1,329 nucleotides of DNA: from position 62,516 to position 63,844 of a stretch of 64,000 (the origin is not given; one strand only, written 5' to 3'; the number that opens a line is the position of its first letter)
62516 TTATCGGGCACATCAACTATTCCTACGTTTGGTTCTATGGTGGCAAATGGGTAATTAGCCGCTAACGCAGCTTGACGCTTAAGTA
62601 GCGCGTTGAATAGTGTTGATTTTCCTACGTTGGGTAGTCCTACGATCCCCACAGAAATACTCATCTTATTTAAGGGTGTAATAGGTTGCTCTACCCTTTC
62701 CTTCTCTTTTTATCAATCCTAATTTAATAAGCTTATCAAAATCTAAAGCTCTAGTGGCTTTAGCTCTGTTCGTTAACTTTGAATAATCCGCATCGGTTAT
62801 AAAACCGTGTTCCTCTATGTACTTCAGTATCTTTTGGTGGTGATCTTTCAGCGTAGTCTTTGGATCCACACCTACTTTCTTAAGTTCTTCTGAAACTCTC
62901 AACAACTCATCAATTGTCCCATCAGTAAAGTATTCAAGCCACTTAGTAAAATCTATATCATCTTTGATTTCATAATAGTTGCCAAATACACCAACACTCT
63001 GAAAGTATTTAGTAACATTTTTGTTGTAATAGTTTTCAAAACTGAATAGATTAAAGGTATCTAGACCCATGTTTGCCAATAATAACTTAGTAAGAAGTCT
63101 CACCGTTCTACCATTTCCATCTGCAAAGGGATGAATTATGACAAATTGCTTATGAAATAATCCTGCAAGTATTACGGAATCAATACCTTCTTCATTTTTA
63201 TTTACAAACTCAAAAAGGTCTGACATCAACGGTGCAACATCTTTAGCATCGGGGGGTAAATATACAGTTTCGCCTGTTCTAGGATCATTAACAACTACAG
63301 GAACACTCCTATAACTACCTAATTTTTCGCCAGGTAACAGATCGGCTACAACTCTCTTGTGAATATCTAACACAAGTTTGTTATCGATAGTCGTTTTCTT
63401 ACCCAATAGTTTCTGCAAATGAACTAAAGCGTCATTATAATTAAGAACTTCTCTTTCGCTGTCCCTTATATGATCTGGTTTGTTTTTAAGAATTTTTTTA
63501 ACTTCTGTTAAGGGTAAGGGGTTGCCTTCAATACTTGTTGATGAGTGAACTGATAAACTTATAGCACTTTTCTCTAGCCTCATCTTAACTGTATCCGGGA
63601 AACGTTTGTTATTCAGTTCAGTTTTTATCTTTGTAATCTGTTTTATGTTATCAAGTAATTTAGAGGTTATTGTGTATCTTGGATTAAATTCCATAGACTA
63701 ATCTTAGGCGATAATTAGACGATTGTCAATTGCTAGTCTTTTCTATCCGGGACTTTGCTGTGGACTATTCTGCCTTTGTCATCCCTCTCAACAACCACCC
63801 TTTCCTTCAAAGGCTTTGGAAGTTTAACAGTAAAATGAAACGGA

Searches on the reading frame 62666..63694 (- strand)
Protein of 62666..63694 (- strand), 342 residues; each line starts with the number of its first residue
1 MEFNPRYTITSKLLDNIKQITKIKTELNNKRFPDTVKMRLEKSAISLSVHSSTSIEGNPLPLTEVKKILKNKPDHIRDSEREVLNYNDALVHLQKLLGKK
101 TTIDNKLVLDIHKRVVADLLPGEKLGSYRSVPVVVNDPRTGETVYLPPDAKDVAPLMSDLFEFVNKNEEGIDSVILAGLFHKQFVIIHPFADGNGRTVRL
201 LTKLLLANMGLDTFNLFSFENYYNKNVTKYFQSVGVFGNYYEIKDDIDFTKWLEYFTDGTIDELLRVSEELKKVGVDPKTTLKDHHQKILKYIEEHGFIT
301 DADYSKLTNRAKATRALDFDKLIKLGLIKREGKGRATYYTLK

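Call 31: search_protein_families(library=pfam, proteins=[window:62666-63694:-], max_evalue=0.00001)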
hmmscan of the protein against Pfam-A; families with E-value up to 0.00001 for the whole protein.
window:62666-63694:- (342 aa): 1 family
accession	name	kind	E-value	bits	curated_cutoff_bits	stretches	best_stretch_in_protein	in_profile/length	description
PF02661.23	Fic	-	1.6e-18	67.7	24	1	103-206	2-93/93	Fic/DOC family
